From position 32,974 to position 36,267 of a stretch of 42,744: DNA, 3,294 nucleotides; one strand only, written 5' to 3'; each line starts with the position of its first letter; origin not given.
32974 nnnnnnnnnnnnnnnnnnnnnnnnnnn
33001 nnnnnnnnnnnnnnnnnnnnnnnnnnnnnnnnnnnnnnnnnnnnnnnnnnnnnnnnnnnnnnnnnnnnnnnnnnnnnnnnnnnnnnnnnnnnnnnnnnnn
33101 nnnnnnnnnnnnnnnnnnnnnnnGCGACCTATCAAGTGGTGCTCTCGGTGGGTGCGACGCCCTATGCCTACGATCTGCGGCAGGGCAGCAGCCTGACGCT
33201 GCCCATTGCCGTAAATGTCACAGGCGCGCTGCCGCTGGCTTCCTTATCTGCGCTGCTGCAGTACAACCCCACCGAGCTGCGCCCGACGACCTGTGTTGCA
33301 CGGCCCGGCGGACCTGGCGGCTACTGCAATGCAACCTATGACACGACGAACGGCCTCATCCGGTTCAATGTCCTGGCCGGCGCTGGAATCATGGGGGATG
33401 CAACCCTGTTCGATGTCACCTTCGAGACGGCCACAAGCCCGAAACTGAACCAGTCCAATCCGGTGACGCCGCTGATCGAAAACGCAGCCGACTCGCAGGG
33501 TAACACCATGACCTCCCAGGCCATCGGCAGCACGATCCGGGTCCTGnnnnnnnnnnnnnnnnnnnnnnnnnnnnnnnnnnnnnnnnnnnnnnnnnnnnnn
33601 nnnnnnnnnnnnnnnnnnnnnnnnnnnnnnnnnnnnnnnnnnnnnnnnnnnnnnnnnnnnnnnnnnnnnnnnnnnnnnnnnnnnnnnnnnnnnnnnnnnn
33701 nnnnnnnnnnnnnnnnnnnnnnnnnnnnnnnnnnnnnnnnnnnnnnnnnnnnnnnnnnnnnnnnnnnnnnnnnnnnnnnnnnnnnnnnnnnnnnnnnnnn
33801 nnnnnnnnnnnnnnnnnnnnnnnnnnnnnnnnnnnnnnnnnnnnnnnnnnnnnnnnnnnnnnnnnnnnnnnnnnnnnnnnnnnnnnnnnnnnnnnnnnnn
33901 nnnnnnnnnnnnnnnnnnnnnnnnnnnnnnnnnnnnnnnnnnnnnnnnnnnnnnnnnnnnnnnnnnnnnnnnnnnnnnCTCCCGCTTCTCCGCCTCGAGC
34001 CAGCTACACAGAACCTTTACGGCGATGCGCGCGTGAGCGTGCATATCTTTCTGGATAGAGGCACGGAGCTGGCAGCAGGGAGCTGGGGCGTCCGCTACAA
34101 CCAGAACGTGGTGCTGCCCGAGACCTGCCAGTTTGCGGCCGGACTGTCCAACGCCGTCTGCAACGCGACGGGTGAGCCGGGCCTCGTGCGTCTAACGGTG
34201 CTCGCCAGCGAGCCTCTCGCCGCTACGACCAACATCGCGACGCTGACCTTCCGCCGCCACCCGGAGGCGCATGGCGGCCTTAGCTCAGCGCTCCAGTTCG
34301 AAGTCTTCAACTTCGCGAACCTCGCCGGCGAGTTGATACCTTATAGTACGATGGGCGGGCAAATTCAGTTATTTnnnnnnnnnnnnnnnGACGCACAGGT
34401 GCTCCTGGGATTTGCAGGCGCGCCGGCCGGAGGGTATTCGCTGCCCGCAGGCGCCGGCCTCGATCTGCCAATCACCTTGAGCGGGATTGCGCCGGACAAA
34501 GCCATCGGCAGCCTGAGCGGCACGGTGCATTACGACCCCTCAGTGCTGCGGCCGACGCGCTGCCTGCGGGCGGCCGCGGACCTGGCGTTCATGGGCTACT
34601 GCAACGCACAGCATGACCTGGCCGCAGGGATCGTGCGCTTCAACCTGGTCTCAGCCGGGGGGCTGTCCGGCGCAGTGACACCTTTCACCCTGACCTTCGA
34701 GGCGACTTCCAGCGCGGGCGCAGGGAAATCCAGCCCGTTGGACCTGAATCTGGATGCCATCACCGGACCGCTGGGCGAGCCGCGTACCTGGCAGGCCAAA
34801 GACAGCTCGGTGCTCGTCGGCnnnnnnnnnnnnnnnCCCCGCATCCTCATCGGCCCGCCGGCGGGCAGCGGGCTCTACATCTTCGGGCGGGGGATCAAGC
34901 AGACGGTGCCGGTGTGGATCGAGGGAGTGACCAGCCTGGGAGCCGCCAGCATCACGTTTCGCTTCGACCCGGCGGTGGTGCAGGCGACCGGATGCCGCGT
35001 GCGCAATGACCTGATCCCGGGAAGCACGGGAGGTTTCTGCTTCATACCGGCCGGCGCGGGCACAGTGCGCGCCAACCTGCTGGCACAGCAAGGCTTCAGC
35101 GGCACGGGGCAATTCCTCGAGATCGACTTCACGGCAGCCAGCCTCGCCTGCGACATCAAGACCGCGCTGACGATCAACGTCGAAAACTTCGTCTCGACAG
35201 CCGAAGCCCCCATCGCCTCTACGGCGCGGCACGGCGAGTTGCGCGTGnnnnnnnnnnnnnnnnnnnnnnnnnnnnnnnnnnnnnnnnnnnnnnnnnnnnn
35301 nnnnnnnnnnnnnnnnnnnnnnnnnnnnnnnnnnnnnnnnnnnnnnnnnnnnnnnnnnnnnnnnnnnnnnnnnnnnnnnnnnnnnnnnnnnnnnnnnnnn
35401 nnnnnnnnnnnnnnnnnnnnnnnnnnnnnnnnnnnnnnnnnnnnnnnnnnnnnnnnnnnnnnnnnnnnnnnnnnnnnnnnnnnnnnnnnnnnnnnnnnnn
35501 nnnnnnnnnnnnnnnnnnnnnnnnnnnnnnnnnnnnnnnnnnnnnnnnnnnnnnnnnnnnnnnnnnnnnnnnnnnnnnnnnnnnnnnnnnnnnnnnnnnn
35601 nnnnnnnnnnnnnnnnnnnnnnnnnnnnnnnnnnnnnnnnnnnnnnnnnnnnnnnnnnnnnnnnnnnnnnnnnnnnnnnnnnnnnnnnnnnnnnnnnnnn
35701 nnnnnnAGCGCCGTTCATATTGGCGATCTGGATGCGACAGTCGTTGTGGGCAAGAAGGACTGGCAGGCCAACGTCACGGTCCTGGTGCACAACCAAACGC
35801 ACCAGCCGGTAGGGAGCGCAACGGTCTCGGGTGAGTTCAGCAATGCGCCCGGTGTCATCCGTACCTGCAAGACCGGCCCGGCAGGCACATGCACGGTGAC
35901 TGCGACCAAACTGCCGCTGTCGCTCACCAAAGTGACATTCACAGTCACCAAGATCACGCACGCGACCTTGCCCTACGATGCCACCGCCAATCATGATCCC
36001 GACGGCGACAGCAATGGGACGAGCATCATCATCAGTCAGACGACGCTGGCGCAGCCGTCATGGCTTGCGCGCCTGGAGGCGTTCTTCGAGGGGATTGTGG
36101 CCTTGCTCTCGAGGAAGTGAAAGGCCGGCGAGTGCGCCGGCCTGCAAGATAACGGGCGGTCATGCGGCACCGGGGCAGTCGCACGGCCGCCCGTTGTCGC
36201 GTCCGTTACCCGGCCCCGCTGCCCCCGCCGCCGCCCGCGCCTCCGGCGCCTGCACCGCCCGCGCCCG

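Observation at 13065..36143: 23-kb five-gene cluster encoding a non-cellulosomal cohesin-dockerin surface assembly around a ~5,400-aa protein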

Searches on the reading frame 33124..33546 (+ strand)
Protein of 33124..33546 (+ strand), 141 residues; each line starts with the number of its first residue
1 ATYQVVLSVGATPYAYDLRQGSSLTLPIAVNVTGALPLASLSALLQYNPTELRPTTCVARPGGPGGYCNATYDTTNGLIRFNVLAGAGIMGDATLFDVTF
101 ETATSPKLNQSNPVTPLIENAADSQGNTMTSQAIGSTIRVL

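Call 11: search_protein_families(library=pfam, proteins=[window:33124-33546:+], max_evalue=10)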
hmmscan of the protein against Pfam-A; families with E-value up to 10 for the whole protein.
seq(141 aa): 1 family
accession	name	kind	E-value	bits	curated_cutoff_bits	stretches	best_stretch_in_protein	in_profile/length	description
PF00963.24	Cohesin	-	0.0005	20.7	24.1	1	20-115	12-113/139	Cohesin domain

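Call 19: search_solved_structures(query=A1, max_evalue=10, show_alignments=2)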
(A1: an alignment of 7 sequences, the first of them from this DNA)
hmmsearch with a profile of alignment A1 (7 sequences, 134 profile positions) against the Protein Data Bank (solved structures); distinct sequences matched with E-value up to 10: 23.
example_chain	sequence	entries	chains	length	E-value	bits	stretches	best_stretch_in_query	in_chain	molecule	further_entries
2xdh_A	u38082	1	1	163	9.6e-06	28.7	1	10-112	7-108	COHESIN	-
5nrm_A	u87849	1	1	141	0.00065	22.7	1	16-110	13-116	Endoglucanase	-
5nrk_A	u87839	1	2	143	0.00067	22.7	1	16-110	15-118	Endoglucanase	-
3l8q_A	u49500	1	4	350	0.00094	22.2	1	18-52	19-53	Cellulosomal scaffoldin adaptor protein B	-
1g1k_A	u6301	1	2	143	0.00096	22.2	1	14-109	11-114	SCAFFOLDING PROTEIN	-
2vn5_A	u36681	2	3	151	0.0012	21.9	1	15-109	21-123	SCAFFOLDING PROTEIN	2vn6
1p6t_A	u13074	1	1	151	0.0029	20.6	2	31-107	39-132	Potential copper-transporting ATPase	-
2rml_A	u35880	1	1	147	0.0082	19.2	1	31-106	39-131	Copper-transporting P-type ATPase copA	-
6kgc_A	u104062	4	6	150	0.054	16.5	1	16-133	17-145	Probably cellulosomal scaffolding protein, secreted cellulose-binding and cohesin domain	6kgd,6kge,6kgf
6kg8_A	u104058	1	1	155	0.06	16.4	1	16-133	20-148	Probably cellulosomal scaffolding protein, secreted cellulose-binding and cohesin domain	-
4uyp_A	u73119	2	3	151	0.067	16.2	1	14-108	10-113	Cellulosomal scaffoldin anchoring protein C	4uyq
7xuk_A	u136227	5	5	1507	0.091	15.8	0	32-93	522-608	Copper-transporting ATPase 2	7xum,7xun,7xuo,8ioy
1qzn_A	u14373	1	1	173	0.093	15.7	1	18-53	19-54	cellulosomal scaffoldin adaptor protein B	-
1zv9_A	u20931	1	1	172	0.095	15.7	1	18-53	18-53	Cellulosomal scaffoldin adaptor protein B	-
3f2l_A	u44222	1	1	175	0.096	15.7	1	18-53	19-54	Cellulosomal scaffoldin adaptor protein B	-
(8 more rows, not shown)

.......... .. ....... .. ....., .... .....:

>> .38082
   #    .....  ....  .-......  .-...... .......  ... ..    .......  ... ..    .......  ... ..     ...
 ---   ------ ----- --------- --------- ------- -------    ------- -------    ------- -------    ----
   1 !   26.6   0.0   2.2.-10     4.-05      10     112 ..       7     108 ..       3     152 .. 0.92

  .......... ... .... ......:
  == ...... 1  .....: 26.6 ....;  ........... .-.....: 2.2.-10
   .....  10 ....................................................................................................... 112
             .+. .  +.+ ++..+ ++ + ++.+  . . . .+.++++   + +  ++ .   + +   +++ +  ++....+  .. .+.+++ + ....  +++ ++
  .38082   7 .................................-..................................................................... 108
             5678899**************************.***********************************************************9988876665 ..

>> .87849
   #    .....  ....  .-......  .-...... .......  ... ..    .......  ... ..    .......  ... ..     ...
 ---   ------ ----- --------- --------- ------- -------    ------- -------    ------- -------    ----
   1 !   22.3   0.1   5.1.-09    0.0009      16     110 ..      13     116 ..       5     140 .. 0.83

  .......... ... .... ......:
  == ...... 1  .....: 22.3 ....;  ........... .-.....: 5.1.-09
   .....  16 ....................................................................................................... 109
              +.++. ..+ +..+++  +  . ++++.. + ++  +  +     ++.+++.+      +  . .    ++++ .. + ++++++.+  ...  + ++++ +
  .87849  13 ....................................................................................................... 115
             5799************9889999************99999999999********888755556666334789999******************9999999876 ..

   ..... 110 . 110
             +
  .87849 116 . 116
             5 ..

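Call 50: search_solved_structures(query=A5, max_evalue=0.01, show_alignments=1)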
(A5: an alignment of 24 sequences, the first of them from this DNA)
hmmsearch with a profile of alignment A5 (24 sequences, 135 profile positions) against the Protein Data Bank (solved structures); distinct sequences matched with E-value up to 0.01: 8.
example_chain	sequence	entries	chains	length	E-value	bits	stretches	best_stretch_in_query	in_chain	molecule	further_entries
2xdh_A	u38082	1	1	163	1.4e-06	31.5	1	11-108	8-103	COHESIN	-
1g1k_A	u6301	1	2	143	9.1e-06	28.8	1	10-112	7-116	SCAFFOLDING PROTEIN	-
2vn5_A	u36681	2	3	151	1.1e-05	28.6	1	11-112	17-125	SCAFFOLDING PROTEIN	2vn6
3l8q_A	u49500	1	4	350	0.00021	24.3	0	14-51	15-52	Cellulosomal scaffoldin adaptor protein B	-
5nrm_A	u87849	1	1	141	0.0011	22.1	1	14-133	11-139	Endoglucanase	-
5nrk_A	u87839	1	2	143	0.0011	22.1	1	13-133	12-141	Endoglucanase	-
6kgc_A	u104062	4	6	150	0.0011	22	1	11-135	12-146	Probably cellulosomal scaffolding protein, secreted cellulose-binding and cohesin domain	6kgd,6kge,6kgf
6kg8_A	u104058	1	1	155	0.0012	21.9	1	11-135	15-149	Probably cellulosomal scaffolding protein, secreted cellulose-binding and cohesin domain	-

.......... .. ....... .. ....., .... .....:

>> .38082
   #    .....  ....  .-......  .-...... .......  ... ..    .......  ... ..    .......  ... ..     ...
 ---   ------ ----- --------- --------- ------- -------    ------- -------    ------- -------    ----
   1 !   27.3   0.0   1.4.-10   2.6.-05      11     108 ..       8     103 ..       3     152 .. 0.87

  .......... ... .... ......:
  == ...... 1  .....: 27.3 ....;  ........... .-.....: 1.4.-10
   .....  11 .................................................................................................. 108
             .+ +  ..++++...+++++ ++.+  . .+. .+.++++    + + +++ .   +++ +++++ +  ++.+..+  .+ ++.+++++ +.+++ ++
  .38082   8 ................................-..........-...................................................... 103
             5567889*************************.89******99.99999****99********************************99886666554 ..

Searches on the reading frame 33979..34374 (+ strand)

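Call 11: search_protein_families(library=pfam, proteins=[window:33979-34374:+], max_evalue=10)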
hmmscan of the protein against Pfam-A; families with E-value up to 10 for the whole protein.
seq(132 aa): 1 family
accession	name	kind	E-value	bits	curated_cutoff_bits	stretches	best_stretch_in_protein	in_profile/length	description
PF16429.10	DUF5026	-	0.052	14.2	25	1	14-44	50-79/82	Domain of unknown function (DUF5026)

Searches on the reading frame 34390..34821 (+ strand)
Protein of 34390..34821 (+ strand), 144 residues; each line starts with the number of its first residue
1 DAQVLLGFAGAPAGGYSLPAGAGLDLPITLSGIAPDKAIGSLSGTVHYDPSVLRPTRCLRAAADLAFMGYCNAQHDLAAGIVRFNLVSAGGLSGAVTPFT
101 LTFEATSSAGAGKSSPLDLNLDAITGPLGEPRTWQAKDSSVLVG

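Call 11: search_protein_families(library=pfam, proteins=[window:34390-34821:+], max_evalue=10)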
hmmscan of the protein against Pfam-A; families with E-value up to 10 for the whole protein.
seq(144 aa): 1 family
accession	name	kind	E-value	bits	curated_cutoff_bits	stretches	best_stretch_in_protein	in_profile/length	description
PF00963.24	Cohesin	-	0.0024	18.5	24.1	1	19-56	11-47/139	Cohesin domain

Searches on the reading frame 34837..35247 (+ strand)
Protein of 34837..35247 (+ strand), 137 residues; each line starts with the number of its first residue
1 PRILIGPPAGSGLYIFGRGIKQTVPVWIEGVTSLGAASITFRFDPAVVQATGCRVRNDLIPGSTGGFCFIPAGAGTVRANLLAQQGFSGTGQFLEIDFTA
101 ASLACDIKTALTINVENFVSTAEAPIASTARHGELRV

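Call 11: search_protein_families(library=pfam, proteins=[window:34837-35247:+], max_evalue=10)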
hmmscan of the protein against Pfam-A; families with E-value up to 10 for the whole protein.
seq(137 aa): 1 family
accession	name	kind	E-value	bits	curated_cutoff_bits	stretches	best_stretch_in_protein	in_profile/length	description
PF00963.24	Cohesin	-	8.6e-05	23.2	24.1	1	23-119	17-119/139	Cohesin domain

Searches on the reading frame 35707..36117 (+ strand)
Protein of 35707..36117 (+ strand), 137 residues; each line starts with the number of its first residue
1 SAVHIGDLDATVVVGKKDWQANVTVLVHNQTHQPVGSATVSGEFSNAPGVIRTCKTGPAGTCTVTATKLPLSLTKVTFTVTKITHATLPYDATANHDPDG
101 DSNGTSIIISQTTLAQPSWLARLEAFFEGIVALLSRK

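Call 11: search_protein_families(library=pfam, proteins=[window:35707-36117:+], max_evalue=10)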
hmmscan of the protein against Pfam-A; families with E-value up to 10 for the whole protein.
seq(137 aa): 2 families
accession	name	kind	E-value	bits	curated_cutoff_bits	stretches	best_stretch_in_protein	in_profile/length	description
PF02369.22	Big_1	-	0.0057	17.2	34.9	1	20-84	18-84/93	Bacterial Ig-like domain (group 1)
PF09134.16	Invasin_D3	-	0.066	14.2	33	1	20-82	21-84/98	Invasin, domain 3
